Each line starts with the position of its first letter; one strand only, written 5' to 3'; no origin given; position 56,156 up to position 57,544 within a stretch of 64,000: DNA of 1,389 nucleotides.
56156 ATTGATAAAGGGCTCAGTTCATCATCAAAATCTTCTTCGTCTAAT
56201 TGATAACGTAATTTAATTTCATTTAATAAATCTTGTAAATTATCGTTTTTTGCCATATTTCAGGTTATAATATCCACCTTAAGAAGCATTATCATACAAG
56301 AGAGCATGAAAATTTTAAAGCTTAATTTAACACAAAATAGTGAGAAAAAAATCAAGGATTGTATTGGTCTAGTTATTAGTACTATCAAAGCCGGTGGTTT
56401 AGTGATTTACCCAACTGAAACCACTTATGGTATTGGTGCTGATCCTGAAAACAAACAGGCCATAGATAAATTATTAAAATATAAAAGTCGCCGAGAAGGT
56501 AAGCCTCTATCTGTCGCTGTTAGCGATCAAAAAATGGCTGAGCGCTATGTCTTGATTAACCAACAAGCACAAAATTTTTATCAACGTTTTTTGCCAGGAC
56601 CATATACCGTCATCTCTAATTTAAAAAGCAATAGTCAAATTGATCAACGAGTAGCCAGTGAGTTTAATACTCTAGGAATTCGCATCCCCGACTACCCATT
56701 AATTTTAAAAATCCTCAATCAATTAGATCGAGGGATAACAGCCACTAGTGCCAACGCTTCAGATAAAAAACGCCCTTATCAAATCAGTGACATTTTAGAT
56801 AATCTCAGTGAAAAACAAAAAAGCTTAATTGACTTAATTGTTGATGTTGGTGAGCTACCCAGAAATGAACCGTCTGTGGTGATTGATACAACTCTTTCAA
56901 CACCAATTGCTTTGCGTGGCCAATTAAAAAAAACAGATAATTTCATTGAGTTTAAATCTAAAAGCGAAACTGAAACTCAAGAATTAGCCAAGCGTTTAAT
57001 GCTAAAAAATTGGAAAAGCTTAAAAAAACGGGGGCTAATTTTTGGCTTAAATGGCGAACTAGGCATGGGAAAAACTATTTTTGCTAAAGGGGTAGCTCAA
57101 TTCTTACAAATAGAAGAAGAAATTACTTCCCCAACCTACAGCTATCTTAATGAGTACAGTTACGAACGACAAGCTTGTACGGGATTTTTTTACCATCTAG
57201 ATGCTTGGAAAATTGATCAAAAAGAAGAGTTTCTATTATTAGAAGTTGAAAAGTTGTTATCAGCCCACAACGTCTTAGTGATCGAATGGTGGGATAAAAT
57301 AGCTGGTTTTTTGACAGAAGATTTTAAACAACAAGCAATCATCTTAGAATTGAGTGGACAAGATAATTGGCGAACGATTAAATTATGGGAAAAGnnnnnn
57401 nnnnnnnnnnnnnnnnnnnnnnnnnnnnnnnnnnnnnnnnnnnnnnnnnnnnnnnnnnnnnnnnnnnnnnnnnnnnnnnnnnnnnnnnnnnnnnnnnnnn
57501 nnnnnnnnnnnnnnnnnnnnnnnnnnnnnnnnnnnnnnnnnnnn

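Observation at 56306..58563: Gene fusion of TsaC (YrdC) and TsaE (YjeE) followed by overlapping tsaD; no tsaB nearby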

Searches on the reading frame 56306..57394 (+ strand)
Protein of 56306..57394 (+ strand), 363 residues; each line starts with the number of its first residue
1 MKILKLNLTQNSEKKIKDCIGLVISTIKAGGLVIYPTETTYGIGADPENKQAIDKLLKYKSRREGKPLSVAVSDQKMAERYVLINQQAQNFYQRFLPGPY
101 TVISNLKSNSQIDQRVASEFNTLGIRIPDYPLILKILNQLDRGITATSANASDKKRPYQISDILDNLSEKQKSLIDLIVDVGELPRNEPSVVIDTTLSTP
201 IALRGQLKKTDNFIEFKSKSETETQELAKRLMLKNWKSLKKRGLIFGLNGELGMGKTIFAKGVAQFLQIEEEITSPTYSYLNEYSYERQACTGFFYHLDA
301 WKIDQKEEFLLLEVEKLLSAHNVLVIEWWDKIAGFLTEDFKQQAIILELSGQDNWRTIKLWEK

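Call 3: search_protein_families(library=pfam, proteins=[window:56306-57394:+], max_evalue=0.01)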
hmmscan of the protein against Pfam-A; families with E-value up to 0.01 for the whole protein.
window:56306-57394:+ (363 aa): 3 families
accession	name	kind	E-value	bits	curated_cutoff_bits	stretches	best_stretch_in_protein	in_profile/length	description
PF01300.24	Sua5_yciO_yrdC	-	3.3e-44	150.9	25.1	1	26-204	2-176/178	Telomere recombination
PF02367.23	TsaE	-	1.2e-25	90.4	26.6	1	219-348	2-117/128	Threonylcarbamoyl adenosine biosynthesis protein TsaE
PF24883.2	NPHP3_N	-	7.8e-05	23.4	24.8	1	229-299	8-76/164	Nephrocystin 3, N-terminal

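Call 4: search_protein_families(library=ncbifam, proteins=[window:56306-57394:+], max_evalue=0.01)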
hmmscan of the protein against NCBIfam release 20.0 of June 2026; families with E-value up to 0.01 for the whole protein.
window:56306-57394:+ (363 aa): 6 families
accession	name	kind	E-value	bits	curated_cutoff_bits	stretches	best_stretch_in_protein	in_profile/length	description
TIGR00057.1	TIGR00057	equivalog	1.1e-46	158.6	123.2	1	14-205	5-191/202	L-threonylcarbamoyladenylate synthase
NF007919.1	PRK10634.1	equivalog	5.3e-24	84.7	175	1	24-195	2-169/176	L-threonylcarbamoyladenylate synthase type 1 TsaC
TIGR00150.1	T6A_YjeE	equivalog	4.8e-21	75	60.1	1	220-360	4-131/135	tRNA (adenosine(37)-N6)-threonylcarbamoyltransferase complex ATPase subunit type 1 TsaE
NF007931.0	PRK10646.1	equivalog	1.7e-11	44.3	246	1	245-339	30-120/153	tRNA (adenosine(37)-N6)-threonylcarbamoyltransferase complex ATPase subunit type 1 TsaE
TIGR00143.1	hypF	equivalog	1.7e-08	33.1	466.1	1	9-168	183-339/741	carbamoyltransferase HypF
NF005992.0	PRK08116.1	subfamily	0.00019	20.7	189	1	208-268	79-139/269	hypothetical protein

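Call 5: find_homologous_proteins(query=window:56306-57394:+, max_evalue=0.00001)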
Query window:56306-57394:+ (363 aa): 2346 proteins with E <= 0.00001 among 5406 candidates; the best 120 are listed.
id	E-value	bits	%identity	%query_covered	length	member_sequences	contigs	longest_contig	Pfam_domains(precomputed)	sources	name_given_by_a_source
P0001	1.0e-220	750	94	100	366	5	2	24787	PF01300.25,PF02367.24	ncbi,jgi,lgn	jgi:L-threonylcarbamoyladenylate synthase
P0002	1.5e-206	703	86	100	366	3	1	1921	PF01300.25,PF02367.24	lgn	-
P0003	6.0e-201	685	83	100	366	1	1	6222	PF01300.25,PF02367.24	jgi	jgi:L-threonylcarbamoyladenylate synthase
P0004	5.6e-176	603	74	100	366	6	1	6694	PF01300.25,PF02367.24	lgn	-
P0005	6.2e-174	596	73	100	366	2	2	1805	PF01300.25,PF02367.24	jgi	jgi:L-threonylcarbamoyladenylate synthase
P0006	2.2e-173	594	73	100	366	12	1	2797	PF01300.25,PF02367.24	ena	-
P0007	1.4e-170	585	72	100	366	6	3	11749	PF01300.25,PF02367.24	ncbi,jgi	ncbi:MAG: L-threonylcarbamoyladenylate synthase [Patescibacteria group bacterium]|jgi:L-threonylcarb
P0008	1.4e-170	585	71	100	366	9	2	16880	PF01300.25,PF02367.24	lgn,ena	-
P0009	2.6e-169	581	72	100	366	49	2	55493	PF01300.25,PF02367.24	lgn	-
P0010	2.5e-154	532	66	100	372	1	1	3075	PF01300.25,PF02367.24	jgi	-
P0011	3.4e-146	505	67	96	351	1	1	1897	PF01300.25,PF02367.24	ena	-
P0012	7.8e-146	504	64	100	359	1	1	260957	PF01300.25,PF02367.24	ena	-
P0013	2.3e-141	489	75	79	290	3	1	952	PF01300.25,PF02367.24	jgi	jgi:tRNA threonylcarbamoyl adenosine modification protein YjeE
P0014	1.3e-134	467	62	96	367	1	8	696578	PF01300.25,PF02367.24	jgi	jgi:L-threonylcarbamoyladenylate synthase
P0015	3.1e-134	465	59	99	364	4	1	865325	PF01300.25,PF02367.24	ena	-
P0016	4.7e-134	465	57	100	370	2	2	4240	PF01300.25,PF02367.24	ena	-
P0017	7.9e-133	461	57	100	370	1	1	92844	PF01300.25,PF02367.24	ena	-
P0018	1.4e-131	457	57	99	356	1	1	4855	PF01300.25,PF02367.24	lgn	-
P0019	1.1e-129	450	61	99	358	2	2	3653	PF01300.25,PF02367.24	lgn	-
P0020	2.2e-129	449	61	99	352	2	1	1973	PF01300.25,PF02367.24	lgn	-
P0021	2.2e-129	449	60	99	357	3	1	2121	PF01300.25,PF02367.24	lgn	-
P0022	2.3e-129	449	56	100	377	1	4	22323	PF01300.25,PF02367.24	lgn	-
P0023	3.4e-129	449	56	100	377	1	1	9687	PF01300.25,PF02367.24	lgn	-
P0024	6.1e-129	448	60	99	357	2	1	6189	PF01300.25,PF02367.24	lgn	-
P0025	7.0e-129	448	61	98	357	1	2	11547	PF01300.25,PF02367.24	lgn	-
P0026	8.7e-129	448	61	99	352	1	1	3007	PF01300.25,PF02367.24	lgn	-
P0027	1.1e-128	447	61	99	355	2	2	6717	PF01300.25,PF02367.24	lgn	-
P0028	3.8e-128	445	61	99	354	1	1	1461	PF01300.25,PF02367.24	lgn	-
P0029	9.8e-128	444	57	100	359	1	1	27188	PF01300.25,PF02367.24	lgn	-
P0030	1.1e-127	444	59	99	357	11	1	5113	PF01300.25,PF02367.24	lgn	-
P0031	1.2e-127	444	59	100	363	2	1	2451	PF01300.25,PF02367.24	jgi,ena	-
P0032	1.2e-127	444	58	100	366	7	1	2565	PF01300.25,PF02367.24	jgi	jgi:L-threonylcarbamoyladenylate synthase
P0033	2.4e-127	443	59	99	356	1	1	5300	PF01300.25,PF02367.24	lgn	-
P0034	5.3e-127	442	60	99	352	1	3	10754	PF01300.25,PF02367.24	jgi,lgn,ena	-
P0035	6.5e-127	441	61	99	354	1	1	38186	PF01300.25,PF02367.24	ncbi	-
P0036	8.5e-127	441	59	100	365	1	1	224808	PF01300.25,PF02367.24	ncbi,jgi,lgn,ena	-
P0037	9.0e-127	441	60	99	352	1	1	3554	PF01300.25,PF02367.24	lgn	-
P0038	9.7e-127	441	59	99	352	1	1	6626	PF01300.25,PF02367.24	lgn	-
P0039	1.5e-126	440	58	100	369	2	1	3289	PF01300.25,PF02367.24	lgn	-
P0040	1.7e-126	440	60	97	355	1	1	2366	PF01300.25,PF02367.24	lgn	-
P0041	7.3e-126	438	57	99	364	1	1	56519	PF01300.25,PF02367.24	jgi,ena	jgi:L-threonylcarbamoyladenylate synthase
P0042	7.7e-126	438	59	100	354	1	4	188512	PF01300.25,PF02367.24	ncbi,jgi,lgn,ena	jgi:L-threonylcarbamoyladenylate synthase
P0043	8.6e-126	438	59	99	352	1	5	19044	PF01300.25,PF02367.24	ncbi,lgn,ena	-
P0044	1.1e-125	437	58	100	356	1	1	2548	PF01300.25,PF02367.24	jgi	jgi:L-threonylcarbamoyladenylate synthase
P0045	1.7e-125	437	60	99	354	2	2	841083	PF01300.25,PF02367.24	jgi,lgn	-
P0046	2.3e-125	436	59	99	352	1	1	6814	PF01300.25,PF02367.24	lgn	-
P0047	3.0e-125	436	60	99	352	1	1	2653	PF01300.25,PF02367.24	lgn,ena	-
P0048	3.5e-125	436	57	96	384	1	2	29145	PF01300.25,PF02367.24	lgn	-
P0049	3.7e-125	436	59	99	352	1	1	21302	PF01300.25,PF02367.24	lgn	-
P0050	4.2e-125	435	60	99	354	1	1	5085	PF01300.25,PF02367.24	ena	-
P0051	4.6e-125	435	59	100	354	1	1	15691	PF01300.25,PF02367.24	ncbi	-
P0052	4.7e-125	435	59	99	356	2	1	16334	PF01300.25,PF02367.24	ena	-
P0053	9.1e-125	434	58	99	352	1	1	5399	PF01300.25,PF02367.24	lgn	-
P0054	1.1e-124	434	59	99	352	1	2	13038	PF01300.25,PF02367.24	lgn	-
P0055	1.8e-123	430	58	99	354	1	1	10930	PF01300.25,PF02367.24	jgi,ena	-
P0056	1.9e-123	430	58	99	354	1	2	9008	PF01300.25,PF02367.24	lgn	-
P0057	2.7e-123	429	59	100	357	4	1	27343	PF01300.25,PF02367.24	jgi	-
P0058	3.0e-123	429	58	100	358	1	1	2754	PF01300.25,PF02367.24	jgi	jgi:L-threonylcarbamoyladenylate synthase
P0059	4.1e-123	429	60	99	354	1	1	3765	PF01300.25,PF02367.24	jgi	jgi:L-threonylcarbamoyladenylate synthase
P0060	4.4e-123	429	56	99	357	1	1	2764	PF01300.25,PF02367.24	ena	-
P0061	4.7e-123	429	59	99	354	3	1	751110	PF01300.25,PF02367.24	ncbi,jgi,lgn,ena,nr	ncbi:threonylcarbamoyl-AMP synthase [Patescibacteria group bacterium]|nr:threonylcarbamoyl-AMP synth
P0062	5.5e-123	428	59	99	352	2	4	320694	PF01300.25,PF02367.24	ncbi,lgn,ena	-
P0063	6.3e-123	428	57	100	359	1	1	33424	PF01300.25,PF02367.24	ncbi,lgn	-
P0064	7.1e-123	428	56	99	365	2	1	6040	PF01300.25,PF02367.24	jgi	-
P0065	8.4e-123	428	60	91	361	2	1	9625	PF01300.25,PF02367.24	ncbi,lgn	-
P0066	1.4e-122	427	59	100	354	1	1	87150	PF01300.25,PF02367.24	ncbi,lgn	-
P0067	1.7e-122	427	59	99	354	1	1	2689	PF01300.25,PF02367.24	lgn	-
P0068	2.0e-122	427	57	96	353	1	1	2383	PF01300.25,PF02367.24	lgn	-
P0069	2.3e-122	426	56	92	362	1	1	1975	PF01300.25,PF02367.24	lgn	-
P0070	2.7e-122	426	59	99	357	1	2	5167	PF01300.25,PF02367.24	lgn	-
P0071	3.0e-122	426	58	99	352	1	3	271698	PF01300.25,PF02367.24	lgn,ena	-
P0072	3.6e-122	426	59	99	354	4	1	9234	PF01300.25,PF02367.24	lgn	-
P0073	4.6e-122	425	56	94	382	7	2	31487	PF01300.25,PF02367.24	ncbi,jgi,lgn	jgi:L-threonylcarbamoyladenylate synthase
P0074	6.0e-122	425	54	99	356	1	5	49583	PF01300.25,PF02367.24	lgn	-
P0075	6.5e-122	425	57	93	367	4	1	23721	PF01300.25,PF24883.3,PF02367.24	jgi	-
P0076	7.2e-122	425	57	100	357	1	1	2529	PF01300.25,PF02367.24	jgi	jgi:L-threonylcarbamoyladenylate synthase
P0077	8.5e-122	425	54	98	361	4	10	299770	PF01300.25,PF02367.24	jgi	jgi:L-threonylcarbamoyladenylate synthase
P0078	1.6e-121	424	58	99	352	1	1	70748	PF01300.25,PF02367.24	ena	-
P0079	1.8e-121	423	55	100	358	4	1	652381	PF01300.25,PF02367.24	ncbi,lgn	ncbi:MAG: L-threonylcarbamoyladenylate synthase [Patescibacteria group bacterium]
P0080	2.0e-121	423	55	100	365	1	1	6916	PF01300.25,PF02367.24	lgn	-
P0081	2.5e-121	423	58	92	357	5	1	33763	PF01300.25,PF02367.24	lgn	-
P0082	3.7e-121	422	55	96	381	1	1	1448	PF01300.25,PF02367.24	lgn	-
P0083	4.8e-121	422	54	99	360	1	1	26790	PF01300.25,PF02367.24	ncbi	-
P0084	5.9e-121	422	55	92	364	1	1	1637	PF01300.25,PF02367.24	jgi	jgi:L-threonylcarbamoyladenylate synthase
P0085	6.0e-121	422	56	100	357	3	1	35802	PF01300.25,PF02367.24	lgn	-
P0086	6.0e-121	422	54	100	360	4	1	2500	PF01300.25,PF02367.24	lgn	-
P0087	6.3e-121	422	59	96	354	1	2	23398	PF01300.25,PF02367.24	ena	-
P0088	7.0e-121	422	55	99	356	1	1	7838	PF01300.25,PF02367.24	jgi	jgi:L-threonylcarbamoyladenylate synthase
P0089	8.5e-121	421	56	100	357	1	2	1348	PF01300.25,PF02367.24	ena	-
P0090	9.1e-121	421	58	91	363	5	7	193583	PF01300.25,PF02367.24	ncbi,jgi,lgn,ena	jgi:L-threonylcarbamoyladenylate synthase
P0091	1.2e-120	421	55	95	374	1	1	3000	PF01300.25,PF02367.24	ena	-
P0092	1.6e-120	420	57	100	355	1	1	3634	PF01300.25,PF02367.24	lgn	-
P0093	1.7e-120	420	57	100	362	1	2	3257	PF01300.25,PF02367.24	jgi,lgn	-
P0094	2.3e-120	420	58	96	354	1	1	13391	PF01300.25,PF02367.24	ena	-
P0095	3.3e-120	419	55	92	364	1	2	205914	PF01300.25,PF02367.24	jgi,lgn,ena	jgi:L-threonylcarbamoyladenylate synthase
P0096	4.0e-120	419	55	90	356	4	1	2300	PF01300.25,PF02367.24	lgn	-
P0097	4.1e-120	419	55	95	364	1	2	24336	PF01300.25,PF02367.24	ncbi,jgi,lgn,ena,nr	ncbi:MAG: threonylcarbamoyl-AMP synthase [Candidatus Pacebacteria bacterium]|nr:threonylcarbamoyl-AM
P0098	5.0e-120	419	57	93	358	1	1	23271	PF01300.25,PF02367.24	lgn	-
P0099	5.5e-120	419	54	95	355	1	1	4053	PF01300.25,PF02367.24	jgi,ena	-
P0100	6.2e-120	418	56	100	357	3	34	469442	PF01300.25,PF02367.24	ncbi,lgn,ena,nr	ncbi:MAG: hypothetical protein COU63_01225 [Candidatus Pacebacteria bacterium CG10_big_fil_rev_8_21_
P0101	7.8e-120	418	54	98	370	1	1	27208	PF01300.25,PF02367.24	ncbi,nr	ncbi:MAG: threonylcarbamoyl-AMP synthase [Candidatus Pacebacteria bacterium]|nr:threonylcarbamoyl-AM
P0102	8.1e-120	418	58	96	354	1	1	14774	PF01300.25,PF02367.24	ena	-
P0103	9.8e-120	418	53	98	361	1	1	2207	PF01300.25,PF02367.24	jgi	jgi:L-threonylcarbamoyladenylate synthase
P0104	1.1e-119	418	59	94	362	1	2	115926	PF01300.25,PF02367.24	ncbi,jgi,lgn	ncbi:MAG: L-threonylcarbamoyladenylate synthase [Candidatus Woesebacteria bacterium]|jgi:L-threonylc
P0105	1.4e-119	417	56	95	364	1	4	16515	PF01300.25,PF02367.24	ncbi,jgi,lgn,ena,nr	ncbi:MAG: threonylcarbamoyl-AMP synthase [Candidatus Pacebacteria bacterium]|nr:threonylcarbamoyl-AM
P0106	1.6e-119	417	55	95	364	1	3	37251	PF01300.25,PF02367.24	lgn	-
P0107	1.6e-119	417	56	92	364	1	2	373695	PF01300.25,PF02367.24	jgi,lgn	jgi:L-threonylcarbamoyladenylate synthase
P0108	2.2e-119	417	53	96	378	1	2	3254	PF01300.25,PF02367.24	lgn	-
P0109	2.3e-119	417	58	88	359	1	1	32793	PF01300.25,PF02367.24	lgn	-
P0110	2.3e-119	417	53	100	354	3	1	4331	PF01300.25,PF02367.24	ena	-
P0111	2.3e-119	417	53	100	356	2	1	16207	PF01300.25,PF02367.24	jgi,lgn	jgi:L-threonylcarbamoyladenylate synthase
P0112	2.3e-119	417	54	98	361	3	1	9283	PF01300.25,PF02367.24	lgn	-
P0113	2.6e-119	416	55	100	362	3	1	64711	PF01300.25,PF02367.24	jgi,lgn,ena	-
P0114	3.6e-119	416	57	93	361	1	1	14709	PF01300.25,PF02367.24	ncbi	-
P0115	7.5e-119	415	55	94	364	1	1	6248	PF01300.25,PF02367.24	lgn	-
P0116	7.9e-119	415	59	88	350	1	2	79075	PF01300.25,PF02367.24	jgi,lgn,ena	-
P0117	9.8e-119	414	55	98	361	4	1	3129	PF01300.25,PF02367.24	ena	-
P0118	1.6e-118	414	57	96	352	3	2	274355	PF01300.25,PF02367.24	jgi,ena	-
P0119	1.8e-118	414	56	96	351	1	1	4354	PF01300.25,PF02367.24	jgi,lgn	-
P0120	1.9e-118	414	56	96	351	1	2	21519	PF01300.25,PF02367.24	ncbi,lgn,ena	-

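Call 16: find_related_loci(query=A1, collection=genome_contigs, flank=10000)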
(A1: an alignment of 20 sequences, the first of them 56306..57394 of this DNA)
Query A1 (363 aa) in genome_contigs; peptide patterns used: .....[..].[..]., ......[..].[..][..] (x = any residue, [..] = any of these).
600 stretches matched a pattern (row limit reached: there are more); 589 encode a relative of the query (tblastn E <= 1e-3); the best 80 are kept; 80 distinct loci.
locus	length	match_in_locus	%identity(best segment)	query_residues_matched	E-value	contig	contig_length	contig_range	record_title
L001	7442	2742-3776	56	23-362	2e-129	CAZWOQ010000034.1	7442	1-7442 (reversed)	MAG TPA_asm: uncultured Pseudomonadales bacterium isolate SRP216815_co1_77 genome assembly, contig: NODE_14085_length_74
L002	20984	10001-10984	55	1-335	4e-125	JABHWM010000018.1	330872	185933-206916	MAG: Candidatus Paceibacterota bacterium isolate SI047_bin131 k141_634425, whole genome shotgun sequence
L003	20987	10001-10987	55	19-345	4e-120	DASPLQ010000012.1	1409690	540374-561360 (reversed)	MAG TPA_asm: Vitreimonas sp. isolate SMAG_U12069 k141_91001, whole genome shotgun sequence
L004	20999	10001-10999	54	1-336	2e-119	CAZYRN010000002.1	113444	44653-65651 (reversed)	MAG TPA_asm: uncultured Pseudomonadales bacterium isolate SRP144015_co1_64 genome assembly, contig: NODE_89_length_11344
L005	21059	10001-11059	51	1-354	3e-119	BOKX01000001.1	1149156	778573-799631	Patescibacteria group bacterium BroJett032 DNA, sequence1, whole genome shotgun sequence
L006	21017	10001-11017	53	1-343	7e-115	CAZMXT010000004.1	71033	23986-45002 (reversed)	MAG TPA_asm: uncultured Pseudomonadales bacterium isolate SRP128246_co1_515 genome assembly, contig: NODE_324_length_710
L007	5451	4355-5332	54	4-328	1e-114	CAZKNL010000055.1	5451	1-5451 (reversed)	MAG TPA_asm: uncultured Pseudomonadales bacterium isolate SRP200132_co2_242 genome assembly, contig: NODE_18216_length_5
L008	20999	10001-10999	52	18-347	3e-111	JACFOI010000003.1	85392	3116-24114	MAG: Patescibacteria group bacterium isolate BROCD046 NODE_312_length_85392_cov_8.298792, whole genome shotgun sequence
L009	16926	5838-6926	49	1-345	2e-110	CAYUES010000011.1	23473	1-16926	MAG TPA_asm: uncultured Pseudomonadales bacterium isolate SRP329715_co2_11 genome assembly, contig: NODE_4305_length_234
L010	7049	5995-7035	49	1-354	4e-109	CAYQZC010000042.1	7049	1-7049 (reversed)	MAG TPA_asm: uncultured Pseudomonadales bacterium isolate SRP292972_co1_124 genome assembly, contig: NODE_4335_length_70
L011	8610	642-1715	50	1-360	3e-105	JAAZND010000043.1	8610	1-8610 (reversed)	MAG: Candidatus Beckwithbacteria bacterium isolate AS27yjCOA_127 85443_AS27, whole genome shotgun sequence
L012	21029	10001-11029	45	16-360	2e-93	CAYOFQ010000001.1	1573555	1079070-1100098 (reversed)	MAG TPA_asm: uncultured Gammaproteobacteria bacterium isolate SRP342105_co1_162 genome assembly, contig: NODE_1_length_1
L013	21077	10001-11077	46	2-360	3e-88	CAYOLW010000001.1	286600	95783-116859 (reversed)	MAG TPA_asm: uncultured Candidatus Saccharibacteria bacterium isolate SRP286056_co2_557 genome assembly, contig: NODE_20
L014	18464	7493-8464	48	19-342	6e-88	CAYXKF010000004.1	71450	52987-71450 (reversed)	MAG TPA_asm: uncultured Candidatus Saccharibacteria bacterium isolate SRP257259_co1_189 genome assembly, contig: NODE_33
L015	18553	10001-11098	41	1-349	7e-83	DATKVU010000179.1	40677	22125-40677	MAG TPA_asm: Clostridia bacterium isolate SMAG_U14141 k141_2845047, whole genome shotgun sequence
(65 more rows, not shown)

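Call 23: find_encoding_contigs(protein=window:56306-57394:+, flank=10000, max_places=4)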
Protein window:56306-57394:+ (363 aa): 24 contigs read that carry it; 4 places shown.
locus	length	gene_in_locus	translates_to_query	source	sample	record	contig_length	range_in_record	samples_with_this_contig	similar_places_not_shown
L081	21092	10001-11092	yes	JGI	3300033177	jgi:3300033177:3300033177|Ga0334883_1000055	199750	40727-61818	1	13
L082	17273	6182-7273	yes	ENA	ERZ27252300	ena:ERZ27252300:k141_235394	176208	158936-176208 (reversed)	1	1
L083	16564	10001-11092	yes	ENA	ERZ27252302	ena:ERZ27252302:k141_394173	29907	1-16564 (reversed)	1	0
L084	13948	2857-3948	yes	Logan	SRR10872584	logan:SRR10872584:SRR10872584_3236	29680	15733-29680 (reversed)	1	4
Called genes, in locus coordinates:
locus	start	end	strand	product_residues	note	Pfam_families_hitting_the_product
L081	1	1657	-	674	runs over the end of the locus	PF13191:AAA_16 (faint), PF00004:AAA, PF07728:AAA_5 (weak), PF17862:AAA_lid_3, PF01434:Peptidase_M41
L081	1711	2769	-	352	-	PF00579:tRNA-synt_1b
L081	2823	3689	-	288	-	PF02899:Phage_int_SAM_1, PF13495:Phage_int_SAM_4, PF00589:Phage_integrase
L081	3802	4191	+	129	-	-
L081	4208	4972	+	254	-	PF00106:adh_short, PF01370:Epimerase (weak), PF08659:KR, PF13561:adh_short_C2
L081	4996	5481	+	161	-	PF03073:TspO_MBR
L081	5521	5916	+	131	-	PF09945:DUF2177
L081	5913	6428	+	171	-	-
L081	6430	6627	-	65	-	-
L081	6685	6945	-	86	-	-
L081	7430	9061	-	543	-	PF00118:Cpn60_TCP1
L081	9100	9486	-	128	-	PF00166:Cpn10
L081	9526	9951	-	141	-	-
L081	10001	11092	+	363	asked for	PF01300:Sua5_yciO_yrdC, PF02367:TsaE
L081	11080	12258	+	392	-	PF00814:TsaD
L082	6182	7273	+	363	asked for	PF01300:Sua5_yciO_yrdC, PF02367:TsaE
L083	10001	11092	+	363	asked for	PF01300:Sua5_yciO_yrdC, PF02367:TsaE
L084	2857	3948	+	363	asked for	PF01300:Sua5_yciO_yrdC, PF02367:TsaE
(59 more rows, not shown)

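Call 30: search_solved_structures(query=window:56306-57394:+, max_evalue=0.001, show_alignments=0)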
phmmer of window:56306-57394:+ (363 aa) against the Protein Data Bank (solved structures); distinct sequences matched with E-value up to 0.001: 18.
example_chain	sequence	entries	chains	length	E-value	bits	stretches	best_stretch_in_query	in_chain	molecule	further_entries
1jcu_A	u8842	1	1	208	5.6e-27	97.9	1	17-205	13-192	conserved protein MTH1692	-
9d3h_A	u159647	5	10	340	1.1e-25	93.6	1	4-205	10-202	Threonylcarbamoyl-AMP synthase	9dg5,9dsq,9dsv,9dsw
6f89_A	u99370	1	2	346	1e-19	74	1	20-204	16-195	Threonylcarbamoyl-AMP synthase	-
6f87_A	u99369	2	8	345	1.1e-19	73.9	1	20-204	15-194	Threonylcarbamoyl-AMP synthase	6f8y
2eqa_A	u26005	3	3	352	2.7e-18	69.3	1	18-204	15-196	Hypothetical protein ST1526 | Putative uncharacterized protein ST1526 | YrdC/Sua5 family protein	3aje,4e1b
1k7j_A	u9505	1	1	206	4.8e-17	65.2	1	20-205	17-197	Protein yciO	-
1kk9_A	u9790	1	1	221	5.9e-17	64.9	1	20-205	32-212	probable translation factor yciO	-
6n9a_E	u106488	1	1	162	5.4e-14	55.2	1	221-343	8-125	tRNA threonylcarbamoyladenosine biosynthesis protein TsaE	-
6nak_D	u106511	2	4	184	7e-14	54.8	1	221-343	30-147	TsaE | ATPase YjeE, predicted to have essential role in cell wall biosynthesis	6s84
1hru_A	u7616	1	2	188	1.8e-13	53.5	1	17-153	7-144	YRDC GENE PRODUCT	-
2mx1_A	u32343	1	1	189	2e-13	53.3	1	17-153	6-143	Threonylcarbamoyl-AMP synthase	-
9zw5_A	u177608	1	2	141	5.3e-11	45.4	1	238-340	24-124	tRNA threonylcarbamoyladenosine biosynthesis protein TsaE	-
8ide_A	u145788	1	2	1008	1e-10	44.4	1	24-159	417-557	N(6)-L-threonylcarbamoyladenine synthase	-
1htw_A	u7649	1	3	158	1.7e-10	43.7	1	241-355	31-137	HI0065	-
1fl9_A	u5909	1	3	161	1.7e-10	43.7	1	241-355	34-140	HYPOTHETICAL PROTEIN HI0065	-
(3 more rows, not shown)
